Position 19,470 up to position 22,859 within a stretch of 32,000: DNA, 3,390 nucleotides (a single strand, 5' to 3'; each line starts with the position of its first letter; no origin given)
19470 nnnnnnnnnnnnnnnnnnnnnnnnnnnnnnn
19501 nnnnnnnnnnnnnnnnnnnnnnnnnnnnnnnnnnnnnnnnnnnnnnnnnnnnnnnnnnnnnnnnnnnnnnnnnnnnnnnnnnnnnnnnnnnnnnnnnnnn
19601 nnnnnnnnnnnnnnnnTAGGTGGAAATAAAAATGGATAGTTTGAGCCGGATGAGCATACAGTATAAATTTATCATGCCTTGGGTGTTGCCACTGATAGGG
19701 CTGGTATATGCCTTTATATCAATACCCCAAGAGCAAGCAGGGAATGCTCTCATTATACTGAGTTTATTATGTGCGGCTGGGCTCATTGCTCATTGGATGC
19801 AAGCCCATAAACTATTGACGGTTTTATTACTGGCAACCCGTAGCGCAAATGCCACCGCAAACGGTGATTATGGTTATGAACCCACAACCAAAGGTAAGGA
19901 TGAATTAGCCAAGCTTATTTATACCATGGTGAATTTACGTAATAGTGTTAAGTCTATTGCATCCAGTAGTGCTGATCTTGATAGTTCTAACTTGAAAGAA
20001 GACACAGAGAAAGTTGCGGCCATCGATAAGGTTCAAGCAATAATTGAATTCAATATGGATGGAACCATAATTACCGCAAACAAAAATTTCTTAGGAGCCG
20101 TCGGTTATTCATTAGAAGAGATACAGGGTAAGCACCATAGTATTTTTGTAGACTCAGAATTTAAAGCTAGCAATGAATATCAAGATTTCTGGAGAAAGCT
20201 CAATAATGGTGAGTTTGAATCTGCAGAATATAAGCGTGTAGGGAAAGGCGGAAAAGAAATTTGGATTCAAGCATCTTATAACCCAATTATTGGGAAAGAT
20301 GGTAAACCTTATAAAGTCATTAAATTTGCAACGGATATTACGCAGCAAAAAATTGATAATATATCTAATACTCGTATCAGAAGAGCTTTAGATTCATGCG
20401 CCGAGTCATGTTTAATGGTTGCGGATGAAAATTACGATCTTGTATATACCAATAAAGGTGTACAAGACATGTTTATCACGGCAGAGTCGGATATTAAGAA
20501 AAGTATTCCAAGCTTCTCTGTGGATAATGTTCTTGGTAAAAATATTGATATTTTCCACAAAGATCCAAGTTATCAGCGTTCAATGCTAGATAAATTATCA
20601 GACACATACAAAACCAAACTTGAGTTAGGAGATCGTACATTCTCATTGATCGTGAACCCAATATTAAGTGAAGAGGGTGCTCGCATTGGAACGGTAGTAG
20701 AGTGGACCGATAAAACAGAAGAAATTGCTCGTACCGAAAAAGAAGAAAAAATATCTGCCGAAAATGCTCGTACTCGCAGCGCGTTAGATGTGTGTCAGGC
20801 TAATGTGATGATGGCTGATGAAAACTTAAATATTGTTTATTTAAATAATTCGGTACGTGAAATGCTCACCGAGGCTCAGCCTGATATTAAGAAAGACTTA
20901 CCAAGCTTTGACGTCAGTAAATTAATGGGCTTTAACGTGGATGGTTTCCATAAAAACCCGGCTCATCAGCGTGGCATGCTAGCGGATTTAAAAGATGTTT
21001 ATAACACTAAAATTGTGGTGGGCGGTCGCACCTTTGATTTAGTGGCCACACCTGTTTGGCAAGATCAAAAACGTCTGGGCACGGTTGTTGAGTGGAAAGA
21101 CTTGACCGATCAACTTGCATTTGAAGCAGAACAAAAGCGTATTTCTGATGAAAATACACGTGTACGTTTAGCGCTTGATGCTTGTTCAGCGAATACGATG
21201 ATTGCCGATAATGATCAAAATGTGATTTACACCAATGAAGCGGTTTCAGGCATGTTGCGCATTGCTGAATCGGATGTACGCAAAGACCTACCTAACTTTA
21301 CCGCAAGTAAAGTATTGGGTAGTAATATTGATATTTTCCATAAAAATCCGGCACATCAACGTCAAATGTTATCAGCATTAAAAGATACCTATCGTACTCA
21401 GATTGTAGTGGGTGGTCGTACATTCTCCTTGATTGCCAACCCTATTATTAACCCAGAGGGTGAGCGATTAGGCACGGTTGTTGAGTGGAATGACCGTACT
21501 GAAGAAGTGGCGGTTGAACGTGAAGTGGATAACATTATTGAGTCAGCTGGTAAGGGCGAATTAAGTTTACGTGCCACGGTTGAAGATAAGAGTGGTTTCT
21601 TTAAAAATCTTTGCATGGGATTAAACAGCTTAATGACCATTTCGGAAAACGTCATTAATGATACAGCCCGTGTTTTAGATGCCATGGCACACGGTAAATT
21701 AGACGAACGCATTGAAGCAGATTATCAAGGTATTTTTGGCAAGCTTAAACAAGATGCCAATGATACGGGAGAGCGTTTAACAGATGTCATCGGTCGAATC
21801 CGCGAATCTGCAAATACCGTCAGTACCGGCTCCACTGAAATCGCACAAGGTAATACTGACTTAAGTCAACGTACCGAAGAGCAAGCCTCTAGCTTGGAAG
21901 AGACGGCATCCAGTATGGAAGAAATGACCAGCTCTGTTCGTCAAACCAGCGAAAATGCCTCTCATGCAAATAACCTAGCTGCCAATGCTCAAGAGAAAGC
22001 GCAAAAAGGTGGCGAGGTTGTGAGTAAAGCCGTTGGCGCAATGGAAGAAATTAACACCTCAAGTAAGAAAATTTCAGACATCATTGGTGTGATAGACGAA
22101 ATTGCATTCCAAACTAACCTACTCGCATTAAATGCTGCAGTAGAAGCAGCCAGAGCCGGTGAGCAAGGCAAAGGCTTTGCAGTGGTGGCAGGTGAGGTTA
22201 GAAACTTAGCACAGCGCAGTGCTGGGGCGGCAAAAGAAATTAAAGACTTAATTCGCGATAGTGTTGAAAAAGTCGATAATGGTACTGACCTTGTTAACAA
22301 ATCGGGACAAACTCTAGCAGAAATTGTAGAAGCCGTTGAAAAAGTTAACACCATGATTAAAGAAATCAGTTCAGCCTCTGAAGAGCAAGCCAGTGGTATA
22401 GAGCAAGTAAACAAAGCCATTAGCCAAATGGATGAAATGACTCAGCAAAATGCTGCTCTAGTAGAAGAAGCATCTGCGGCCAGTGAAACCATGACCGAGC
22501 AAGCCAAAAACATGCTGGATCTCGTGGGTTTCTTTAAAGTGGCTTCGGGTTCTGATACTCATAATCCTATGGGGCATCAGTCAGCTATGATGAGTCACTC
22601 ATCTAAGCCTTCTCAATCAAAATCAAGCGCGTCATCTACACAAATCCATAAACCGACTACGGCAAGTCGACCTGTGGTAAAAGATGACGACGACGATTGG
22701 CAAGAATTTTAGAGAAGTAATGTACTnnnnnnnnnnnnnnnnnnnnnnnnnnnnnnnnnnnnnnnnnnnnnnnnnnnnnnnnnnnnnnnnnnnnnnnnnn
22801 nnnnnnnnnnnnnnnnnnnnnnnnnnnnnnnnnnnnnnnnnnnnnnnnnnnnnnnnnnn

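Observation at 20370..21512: Receptor carries three tandem Aer2-like PAS domains, each retaining a His ... Trp-x-Asp-x-Thr pattern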

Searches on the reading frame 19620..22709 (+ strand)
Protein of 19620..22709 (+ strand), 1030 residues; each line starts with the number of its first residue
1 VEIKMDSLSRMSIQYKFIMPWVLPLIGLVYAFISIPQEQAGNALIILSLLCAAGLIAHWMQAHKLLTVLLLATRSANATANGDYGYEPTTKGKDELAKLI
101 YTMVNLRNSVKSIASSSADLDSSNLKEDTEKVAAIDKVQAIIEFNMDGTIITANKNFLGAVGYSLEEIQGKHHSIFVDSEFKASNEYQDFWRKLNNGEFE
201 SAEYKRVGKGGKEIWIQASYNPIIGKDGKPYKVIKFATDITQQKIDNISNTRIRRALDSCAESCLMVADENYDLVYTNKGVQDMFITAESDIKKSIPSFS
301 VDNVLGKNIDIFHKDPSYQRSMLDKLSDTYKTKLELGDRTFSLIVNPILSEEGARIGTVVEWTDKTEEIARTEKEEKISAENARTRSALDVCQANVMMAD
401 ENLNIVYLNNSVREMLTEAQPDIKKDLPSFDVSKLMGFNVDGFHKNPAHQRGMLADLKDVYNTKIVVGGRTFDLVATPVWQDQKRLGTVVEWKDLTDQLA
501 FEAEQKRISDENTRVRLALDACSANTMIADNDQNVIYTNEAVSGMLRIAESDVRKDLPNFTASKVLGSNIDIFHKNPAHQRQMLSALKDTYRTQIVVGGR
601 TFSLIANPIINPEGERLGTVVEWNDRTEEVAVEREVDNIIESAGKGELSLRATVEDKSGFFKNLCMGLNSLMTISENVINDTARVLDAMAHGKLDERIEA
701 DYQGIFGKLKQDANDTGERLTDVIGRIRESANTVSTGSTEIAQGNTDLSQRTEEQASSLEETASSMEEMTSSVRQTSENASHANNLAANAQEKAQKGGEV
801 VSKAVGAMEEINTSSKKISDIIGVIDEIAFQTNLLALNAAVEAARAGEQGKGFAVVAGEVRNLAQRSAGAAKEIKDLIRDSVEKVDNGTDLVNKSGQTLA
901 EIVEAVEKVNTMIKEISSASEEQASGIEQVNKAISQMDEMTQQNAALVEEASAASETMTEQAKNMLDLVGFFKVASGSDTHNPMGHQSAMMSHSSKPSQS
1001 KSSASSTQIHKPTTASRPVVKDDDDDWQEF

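Call 3: search_protein_families(library=pfam, proteins=[window:19620-22709:+], max_evalue=0.1)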
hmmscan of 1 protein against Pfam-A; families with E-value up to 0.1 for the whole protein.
window:19620-22709:+ (1030 aa): 12 families
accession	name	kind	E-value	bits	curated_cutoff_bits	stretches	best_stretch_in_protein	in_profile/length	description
PF00015.26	MCPsignal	-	4.3e-59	199.7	34.6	1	785-941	2-172/172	Methyl-accepting chemotaxis protein (MCP) signalling domain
PF08448.16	PAS_4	-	6.3e-20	71.9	23.1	1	139-244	6-109/110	PAS fold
PF13426.13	PAS_9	-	1.2e-16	61.2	27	1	141-242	4-103/103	PAS domain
PF08447.18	PAS_3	-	4.2e-14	53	25.6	1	150-236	1-88/89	PAS fold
PF13188.13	PAS_8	-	3e-12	46.4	21.8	2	514-569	2-57/65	PAS domain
PF00989.32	PAS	-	6.6e-10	39.4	22.6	1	141-240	14-113/113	PAS fold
PF18947.5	HAMP_2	-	9.3e-10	38.8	24.3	1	658-716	3-61/67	HAMP domain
PF00672.30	HAMP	-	0.00034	21.3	25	0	73-100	14-41/53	HAMP domain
PF12860.13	PAS_7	-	0.00077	20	27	0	264-370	7-112/115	PAS fold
PF23458.2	DUF7130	-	0.032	14.6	35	0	348-388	6-46/89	Domain of unknown function (DUF7130)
PF17561.7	TssO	-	0.057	14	29.2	0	360-426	35-101/148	Type VI secretion system, TssO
PF11727.13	ISG65-75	-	0.071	12.8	25.1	0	879-1002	41-170/281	Invariant surface glycoprotein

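Call 13: find_homologous_proteins(query=window:19620-22709:+, region=1-760)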
Query window:19620-22709:+, residues 1-760 (760 aa): 5616 proteins with E <= 0.001 among 8000 candidates; the best 120 are listed.
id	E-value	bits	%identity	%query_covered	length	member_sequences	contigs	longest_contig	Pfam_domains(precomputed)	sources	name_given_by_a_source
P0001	0.0e+0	1821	68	67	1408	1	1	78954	PF00015.27,PF08447.19,PF13426.14,PF13188.14,PF17561.8,PF08448.17,PF18947.6,PF00989.32,PF20747.4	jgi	jgi:methyl-accepting chemotaxis protein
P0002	0.0e+0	1703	50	71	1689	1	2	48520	PF00015.27,PF08447.19,PF13426.14,PF13188.14,PF15024.12,PF23458.3,PF08448.17,PF18947.6,PF00989.32,PF05239.22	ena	-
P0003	0.0e+0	1681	73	86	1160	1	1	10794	PF00015.27,PF08447.19,PF13426.14,PF13188.14,PF08448.17,PF18947.6,PF00989.32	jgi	jgi:methyl-accepting chemotaxis protein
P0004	0.0e+0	1676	100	99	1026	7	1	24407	PF00015.27,PF08447.19,PF13426.14,PF13188.14,PF08448.17,PF18947.6,PF00989.32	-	-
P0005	0.0e+0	1661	77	81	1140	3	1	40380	PF00015.27,PF08447.19,PF13426.14,PF13188.14,PF12860.14,PF08448.17,PF18947.6,PF00989.32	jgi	jgi:methyl-accepting chemotaxis protein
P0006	0.0e+0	1653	63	73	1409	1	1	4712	PF00015.27,PF13596.13,PF13426.14,PF13188.14,PF14827.13,PF17561.8,PF08448.17,PF18947.6,PF04108.18,PF20747.4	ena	-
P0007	0.0e+0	1651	67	67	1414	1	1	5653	PF00015.27,PF13596.13,PF13426.14,PF13188.14,PF24872.2,PF17561.8,PF08448.17,PF18947.6,PF04108.18,PF20747.4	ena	-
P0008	0.0e+0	1559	54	84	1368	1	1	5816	PF13426.14,PF13188.14,PF24820.2,PF06874.17,PF25474.2,PF00015.27,PF00672.31,PF08447.19,PF06465.19,PF08448.17,PF18947.6,PF00989.32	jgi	jgi:methyl-accepting chemotaxis protein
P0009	0.0e+0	1516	58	83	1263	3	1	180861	PF13426.14,PF13188.14,PF24820.2,PF06874.17,PF25474.2,PF00015.27,PF13596.13,PF00672.31,PF08447.19,PF08448.17,PF18947.6,PF00989.32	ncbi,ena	-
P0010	0.0e+0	1490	72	83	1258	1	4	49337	PF00015.27,PF00672.31,PF08447.19,PF13426.14,PF13188.14,PF24820.2,PF08448.17,PF18947.6,PF04108.18,PF00989.32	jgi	jgi:methyl-accepting chemotaxis protein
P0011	0.0e+0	1476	41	31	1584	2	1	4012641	PF13426.14,PF13188.14,PF24820.2,PF24990.1,PF06874.17,PF00015.27,PF08447.19,PF11844.14,PF08207.19,PF08448.17,PF07927.18,PF00989.32,PF23053.2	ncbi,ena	-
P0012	0.0e+0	1452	38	83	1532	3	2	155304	PF00015.27,PF08447.19,PF13426.14,PF13188.14,PF24820.2,PF08448.17,PF07927.18,PF18947.6,PF00989.32,PF14183.12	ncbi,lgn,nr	ncbi:methyl-accepting chemotaxis protein [Algicola sagamiensis]|nr:methyl-accepting chemotaxis prote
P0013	0.0e+0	1439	46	83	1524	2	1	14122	PF13426.14,PF13188.14,PF17202.11,PF06874.17,PF25474.2,PF00015.27,PF08447.19,PF08448.17,PF24639.2,PF18947.6,PF00989.32,PF14183.12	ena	-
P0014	0.0e+0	1438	84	99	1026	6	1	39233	PF00015.27,PF13596.13,PF08447.19,PF13426.14,PF13188.14,PF08448.17,PF18947.6,PF00989.32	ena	-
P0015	0.0e+0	1423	60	92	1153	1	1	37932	PF00015.27,PF00672.31,PF08447.19,PF13426.14,PF13188.14,PF08448.17,PF18947.6,PF00989.32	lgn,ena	-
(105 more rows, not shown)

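Call 24: find_related_loci(query=window:19620-22709:+, collection=genome_contigs, flank=10000)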
Query window:19620-22709:+ (1030 aa) in genome_contigs; peptide patterns used: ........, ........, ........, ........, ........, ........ (x = any residue, [..] = any of these).
600 stretches matched a pattern (row limit reached: there are more); 593 encode a relative of the query (tblastn E <= 1e-3); the best 80 are kept; 80 distinct loci.
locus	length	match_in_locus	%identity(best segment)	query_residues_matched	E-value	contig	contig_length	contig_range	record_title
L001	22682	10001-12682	77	4-1030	0e+0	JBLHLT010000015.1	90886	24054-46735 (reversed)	MAG: Oceanicoccus sp. isolate 3300054697_90 Ga0535669_0000148, whole genome shotgun sequence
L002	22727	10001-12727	61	248-1030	0e+0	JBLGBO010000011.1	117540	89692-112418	MAG: Oleispira sp. isolate 3300055293_56 Ga0535675_0000052, whole genome shotgun sequence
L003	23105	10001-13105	59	232-1030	0e+0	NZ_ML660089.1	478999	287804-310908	Exilibacterium tricleocarpae strain R142 Scaffold3, whole genome shotgun sequence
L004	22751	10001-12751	52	125-1030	0e+0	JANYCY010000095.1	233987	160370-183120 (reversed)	MAG: Janthinobacterium sp. isolate 336R_metabinner_3 336R_k141_2656158, whole genome shotgun sequence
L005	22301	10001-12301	58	252-1030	0e+0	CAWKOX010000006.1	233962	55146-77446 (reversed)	MAG: uncultured Gammaproteobacteria bacterium isolate MFD03551.bin.1.145 genome assembly, contig: contig_10911, whole ge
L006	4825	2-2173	66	188-1030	0e+0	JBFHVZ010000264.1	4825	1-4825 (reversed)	MAG: Pseudomonadales bacterium isolate Mix_sand09.2021.07.G.9 k141_3131841_length_4825_cov_8.2165, whole genome shotgun 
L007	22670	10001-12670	51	131-1030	0e+0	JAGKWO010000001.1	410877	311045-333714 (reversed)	MAG: Gammaproteobacteria bacterium isolate C7_D7_9 C7_D7_9_2, whole genome shotgun sequence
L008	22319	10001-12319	58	252-1030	0e+0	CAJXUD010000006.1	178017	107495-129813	MAG TPA_asm: uncultured Oleispira sp. isolate SRR3933170_bin.5_MetaBAT_v2.12.1_MAG genome assembly, contig: NODE_10_leng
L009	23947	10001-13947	56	249-1030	0e+0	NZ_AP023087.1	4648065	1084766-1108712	Marinicellulosiphila megalodicopiae strain TOYAMA8 chromosome, complete genome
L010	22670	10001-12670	51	131-1030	0e+0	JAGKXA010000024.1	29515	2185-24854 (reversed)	MAG: Cellvibrionaceae bacterium isolate P9_D7_005 P9_D7_005_170, whole genome shotgun sequence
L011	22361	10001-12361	57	256-1030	0e+0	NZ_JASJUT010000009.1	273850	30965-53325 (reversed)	Pseudoalteromonas obscura strain P94 NODE_9_length_273850_cov_25.561702, whole genome shotgun sequence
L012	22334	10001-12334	57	256-1030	0e+0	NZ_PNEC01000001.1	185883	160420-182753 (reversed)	Pseudoalteromonas phenolica strain S1093 S1093_S13_L001_R1_001__paired__contig_1, whole genome shotgun sequence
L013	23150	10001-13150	56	222-1030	0e+0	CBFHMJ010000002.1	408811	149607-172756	MAG: Alteromonadaceae bacterium isolate AGTU_45_bin_24_orig genome assembly, contig: AGTU_45_bin_24_orig_AGTU_45_c_00000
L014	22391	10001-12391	55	231-1030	0e+0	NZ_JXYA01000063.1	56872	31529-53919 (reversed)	Pseudoalteromonas rubra strain S2471 contig0063, whole genome shotgun sequence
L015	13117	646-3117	55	203-1030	0e+0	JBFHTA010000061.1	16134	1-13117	MAG: Pseudomonadales bacterium isolate Mix_sand09.2021.07.D.17 k141_2611390_length_16134_cov_13.0336, whole genome shotg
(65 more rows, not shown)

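Call 45: search_protein_families(library=ncbifam, proteins=[window:19620-22709:+], max_evalue=0.001)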
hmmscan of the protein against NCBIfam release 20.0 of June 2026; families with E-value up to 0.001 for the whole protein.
window:19620-22709:+ (1030 aa): 14 families
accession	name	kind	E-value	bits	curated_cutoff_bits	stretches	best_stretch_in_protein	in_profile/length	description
NF041847.1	transduc_aer2_vibrio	equivalog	1.2e-217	725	1200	3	461-1030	246-804/804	aerotaxis transducer Aer2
NF047851.1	MCPCitTducer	equivalog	1.1e-103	348.2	900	1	680-1000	222-542/553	methyl-accepting chemotaxis citrate transducer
NF011615.0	PRK15041.1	equivalog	1.4e-100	337.5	947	1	672-982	212-525/554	methyl-accepting chemotaxis protein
NF011622.0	PRK15048.1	equivalog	8.2e-99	332.2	900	1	679-1002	217-541/553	methyl-accepting chemotaxis protein II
NF007309.0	PRK09793.1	equivalog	5.4e-91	306.1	903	1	703-976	246-515/533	methyl-accepting chemotaxis protein IV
NF058645.1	MCPCtpMPsAe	equivalog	1.6e-29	103.1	900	1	685-974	239-558/558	methyl-accepting chemotaxis protein CtpM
NF050802.1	AspChtxCcaA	equivalog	4.3e-23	81.6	1300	1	739-915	500-669/700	aspartate chemotaxis receptor CcaA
TIGR00229.1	sensory_box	domain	5.1e-16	58.9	22.9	1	134-244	10-120/126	PAS domain S-box protein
NF008467.0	PRK11359.1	equivalog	2.2e-09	35.9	857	1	131-244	138-252/800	oxygen-sensing cyclic-di-GMP phosphodiesterase DosP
TIGR04072.2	rSAM_ladder_B12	equivalog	1e-05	24.4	360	0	578-622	84-128/443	lipid biosynthesis B12-binding/radical SAM protein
NF041035.1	Rad50_Halo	equivalog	4.5e-05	22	1000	1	711-964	482-719/883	DNA double-strand break repair ATPase Rad50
NF047515.1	SpiroCoCo_C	equivalog_domain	8.9e-05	21.8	125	0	860-967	168-260/313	SpiroCoCo family coiled-coil protein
NF002572.0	PRK02224.1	equivalog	0.00013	20.4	1087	1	711-970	282-526/888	DNA double-strand break repair ATPase Rad50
TIGR02168.1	SMC_prok_B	equivalog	0.00045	18.1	567.35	1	718-964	700-942/1181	chromosome segregation protein SMC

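Call 49: predict_structure(alignment_id=A1)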
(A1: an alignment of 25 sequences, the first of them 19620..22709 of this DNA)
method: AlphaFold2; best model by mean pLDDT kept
length: 1030 residues; sequences in the alignment: 25
mean_pLDDT: 63.9   pTM: 0.30
mean pLDDT of the five models: 63.9, 61.0, 60.4, 60.3, 59.6
residues with pLDDT >= 90: 0; 70-90: 485; 50-70: 275; < 50: 270
segments of 3 or more residues with pLDDT < 50: 1-12, 73-99, 105-126, 390-392, 692-694, 756-812, 814-816, 846-850, 884-900, 950-952, 954-1030
pLDDT, mean of each block of 10 residues (from residue 1): 39 55 64 60 60 62 56 46 34 44 46 37 50 62 86 83 85 85 84 80 82 81 81 82 72 64 77 82 85 83 78 74 78 83 84 81 81 72 54 70 80 84 83 79 71 72 80 81 77 79 73 58 71 80 82 84 81 73 71 81 82 77 81 79 77 77 78 78 67 50 53 64 59 50 53 51 44 41 40 37 43 47 55 56 51 53 56 57 46 40 52 52 53 52 51 46 44 33 31 29 28 32 33
secondary structure, 60 per line:
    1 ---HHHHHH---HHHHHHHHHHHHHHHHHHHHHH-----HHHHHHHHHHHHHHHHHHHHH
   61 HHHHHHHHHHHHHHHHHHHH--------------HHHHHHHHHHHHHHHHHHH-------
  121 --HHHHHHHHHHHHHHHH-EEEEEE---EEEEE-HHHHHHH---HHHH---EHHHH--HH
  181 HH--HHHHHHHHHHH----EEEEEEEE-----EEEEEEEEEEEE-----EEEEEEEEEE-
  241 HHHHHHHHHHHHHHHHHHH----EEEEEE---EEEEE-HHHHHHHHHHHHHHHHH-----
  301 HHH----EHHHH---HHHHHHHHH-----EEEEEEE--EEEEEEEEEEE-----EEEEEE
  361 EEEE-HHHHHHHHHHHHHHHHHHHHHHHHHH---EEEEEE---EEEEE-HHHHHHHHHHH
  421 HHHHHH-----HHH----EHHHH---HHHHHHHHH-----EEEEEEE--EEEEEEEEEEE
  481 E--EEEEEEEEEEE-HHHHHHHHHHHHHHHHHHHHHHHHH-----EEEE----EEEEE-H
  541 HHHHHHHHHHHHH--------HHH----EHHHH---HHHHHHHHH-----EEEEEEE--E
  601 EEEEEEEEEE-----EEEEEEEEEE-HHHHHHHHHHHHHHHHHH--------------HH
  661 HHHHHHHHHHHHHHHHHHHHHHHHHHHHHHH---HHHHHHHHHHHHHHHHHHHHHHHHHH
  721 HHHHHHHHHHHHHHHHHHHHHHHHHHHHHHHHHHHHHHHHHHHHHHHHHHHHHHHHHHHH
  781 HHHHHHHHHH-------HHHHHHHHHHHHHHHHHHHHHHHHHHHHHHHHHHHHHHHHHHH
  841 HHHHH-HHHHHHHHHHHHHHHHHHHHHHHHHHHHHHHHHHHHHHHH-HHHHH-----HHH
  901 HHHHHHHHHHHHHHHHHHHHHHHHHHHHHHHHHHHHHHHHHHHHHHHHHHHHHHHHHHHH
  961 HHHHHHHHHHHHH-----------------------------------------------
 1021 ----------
elements in order (helices of 4 or more, strands of 3 or more residues): H4-9 H13-34 H40-80 H95-113 H123-138 E140-145 E149-153 H155-161 H165-168 H173-176 H179-182 H185-195 E200-207 E213-224 E230-239 H241-259 E264-269 E273-277 H279-295 H309-312 H316-324 E330-336 E339-349 E355-364 H366-391 E395-400 E404-408 H410-426 H440-443 H447-455 E461-467 E470-481 E484-494 H496-520 E526-529 E534-538 H540-553 H570-573 H577-585 E591-597 E600-610 E616-625 H627-644 H659-691 H695-790 H798-845 H847-886 H888-892 H898-973

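Call 51: fold_search(model_id=the predicted structure, library=pdb)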
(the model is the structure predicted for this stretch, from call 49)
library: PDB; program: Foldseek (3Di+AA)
matches with E <= 10: 1166; with E <= 0.001: 653
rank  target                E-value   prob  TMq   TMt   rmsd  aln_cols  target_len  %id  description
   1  9cmf_A                4.1e-15  1.00  0.16  0.21  30.6       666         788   11  Substrate bound DosP (released 2024-11-20)
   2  9bgv_A                5.0e-15  1.00  0.19  0.24  27.5       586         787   13  DosP R97A straight form (released 2024-11-20)
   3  9cdr_A                1.9e-14  1.00  0.18  0.23  32.2       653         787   12  DosP Apo straight form (released 2024-11-20)
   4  9bkv_A                5.3e-14  1.00  0.18  0.22  30.1       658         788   13  DosP R97A bent form (released 2024-11-20)
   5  3ewk                  6.9e-14  1.00  0.19  0.76   4.2       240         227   21  Structure of the redox sensor domain of Methylococcus capsulatus (Bath) MmoS (released 2009-03-24)
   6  9ce0_B                7.6e-14  1.00  0.16  0.21  37.0       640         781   11  DosP Apo Bent form (released 2024-11-20)
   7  9qq6_A                2.1e-13  1.00  0.18  0.32  30.6       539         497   12  Structure of the Azotobacter vinelandii NifL-NifA complex (released 2025-06-18)
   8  3vol                  4.1e-13  1.00  0.12  0.80   3.0       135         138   51  X-ray Crystal Structure of PAS-HAMP Aer2 in the CN-bound Form (released 2012-05-23)
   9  9bkv_B                4.3e-13  1.00  0.17  0.21  35.2       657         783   10  DosP R97A bent form (released 2024-11-20)
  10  4hi4_A                6.5e-13  1.00  0.11  0.85   2.4       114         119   54  Crystal structure of the 5-coordinate ferric heme-binding PAS domain of Aer2 from P. aeruginosa (released 2013-01-09)
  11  4hh2_A                3.9e-12  1.00  0.12  0.29  15.8       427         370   12  Structure of PpsR without the HTH motif from Rb. sphaeroides (released 2013-06-05)
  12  6ph4_A                2.4e-11  1.00  0.10  0.31  16.0       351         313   13  Full length LOV-PAS-HK construct from the LOV-HK sensory protein from Brucella abortus (light-adapted, construct 15-48 (released 2020-12-30)
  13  4hh2_B                3.0e-11  1.00  0.09  0.24  22.0       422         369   12  Structure of PpsR without the HTH motif from Rb. sphaeroides (released 2013-06-05)
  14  6ph4_B                5.3e-11  1.00  0.12  0.23  17.7       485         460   12  Full length LOV-PAS-HK construct from the LOV-HK sensory protein from Brucella abortus (light-adapted, construct 15-48 (released 2020-12-30)
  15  6ph3_C                8.5e-11  1.00  0.11  0.40  10.6       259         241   14  LOV-PAS construct from the LOV-HK sensory protein from Brucella abortus (dark-adapted, construct 15-273) (released 2020-12-30)
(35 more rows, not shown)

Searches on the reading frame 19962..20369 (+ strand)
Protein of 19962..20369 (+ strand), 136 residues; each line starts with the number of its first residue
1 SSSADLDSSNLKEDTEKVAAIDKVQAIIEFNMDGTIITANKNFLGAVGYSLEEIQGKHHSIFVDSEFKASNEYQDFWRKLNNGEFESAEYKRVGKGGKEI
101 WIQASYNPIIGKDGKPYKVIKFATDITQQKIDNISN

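Call 29: search_solved_structures(query=window:19962-20369:+, max_evalue=0.01, show_alignments=2)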
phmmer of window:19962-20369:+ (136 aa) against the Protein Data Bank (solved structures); distinct sequences matched with E-value up to 0.01: 12.
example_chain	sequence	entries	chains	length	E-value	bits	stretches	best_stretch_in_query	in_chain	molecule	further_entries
3ewk_A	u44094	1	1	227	1.3e-11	47.8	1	31-130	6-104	Sensor protein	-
8dik_A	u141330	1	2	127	1.7e-08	37.7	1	29-131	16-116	Aerotaxis receptor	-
31cj_A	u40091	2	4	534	1e-06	31.9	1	31-131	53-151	Aerotaxis receptor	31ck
9bgv_A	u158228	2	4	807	1.5e-05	28.2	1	12-130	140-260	Oxygen sensor protein DosP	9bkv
9clo_A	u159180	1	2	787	1.6e-05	28.1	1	11-130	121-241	Oxygen sensor protein DosP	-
9cdr_A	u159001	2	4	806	5.8e-05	26.3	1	12-130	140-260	Oxygen sensor protein DosP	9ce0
9cmf_A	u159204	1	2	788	6.3e-05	26.2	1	12-130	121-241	Oxygen sensor protein DosP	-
8qi8_A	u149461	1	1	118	0.00065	22.9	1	33-129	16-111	Phototropin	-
2pr5_A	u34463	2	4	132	0.00087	22.5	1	33-130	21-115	Blue-light photoreceptor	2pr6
8qi9_A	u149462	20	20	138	0.00089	22.4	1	33-129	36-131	Phototropin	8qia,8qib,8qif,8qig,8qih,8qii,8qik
1n9l_A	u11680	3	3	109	0.0015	21.7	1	33-127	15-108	putative blue light receptor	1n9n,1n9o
2mwg_A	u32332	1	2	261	0.0033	20.6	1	32-130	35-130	Blue-light photoreceptor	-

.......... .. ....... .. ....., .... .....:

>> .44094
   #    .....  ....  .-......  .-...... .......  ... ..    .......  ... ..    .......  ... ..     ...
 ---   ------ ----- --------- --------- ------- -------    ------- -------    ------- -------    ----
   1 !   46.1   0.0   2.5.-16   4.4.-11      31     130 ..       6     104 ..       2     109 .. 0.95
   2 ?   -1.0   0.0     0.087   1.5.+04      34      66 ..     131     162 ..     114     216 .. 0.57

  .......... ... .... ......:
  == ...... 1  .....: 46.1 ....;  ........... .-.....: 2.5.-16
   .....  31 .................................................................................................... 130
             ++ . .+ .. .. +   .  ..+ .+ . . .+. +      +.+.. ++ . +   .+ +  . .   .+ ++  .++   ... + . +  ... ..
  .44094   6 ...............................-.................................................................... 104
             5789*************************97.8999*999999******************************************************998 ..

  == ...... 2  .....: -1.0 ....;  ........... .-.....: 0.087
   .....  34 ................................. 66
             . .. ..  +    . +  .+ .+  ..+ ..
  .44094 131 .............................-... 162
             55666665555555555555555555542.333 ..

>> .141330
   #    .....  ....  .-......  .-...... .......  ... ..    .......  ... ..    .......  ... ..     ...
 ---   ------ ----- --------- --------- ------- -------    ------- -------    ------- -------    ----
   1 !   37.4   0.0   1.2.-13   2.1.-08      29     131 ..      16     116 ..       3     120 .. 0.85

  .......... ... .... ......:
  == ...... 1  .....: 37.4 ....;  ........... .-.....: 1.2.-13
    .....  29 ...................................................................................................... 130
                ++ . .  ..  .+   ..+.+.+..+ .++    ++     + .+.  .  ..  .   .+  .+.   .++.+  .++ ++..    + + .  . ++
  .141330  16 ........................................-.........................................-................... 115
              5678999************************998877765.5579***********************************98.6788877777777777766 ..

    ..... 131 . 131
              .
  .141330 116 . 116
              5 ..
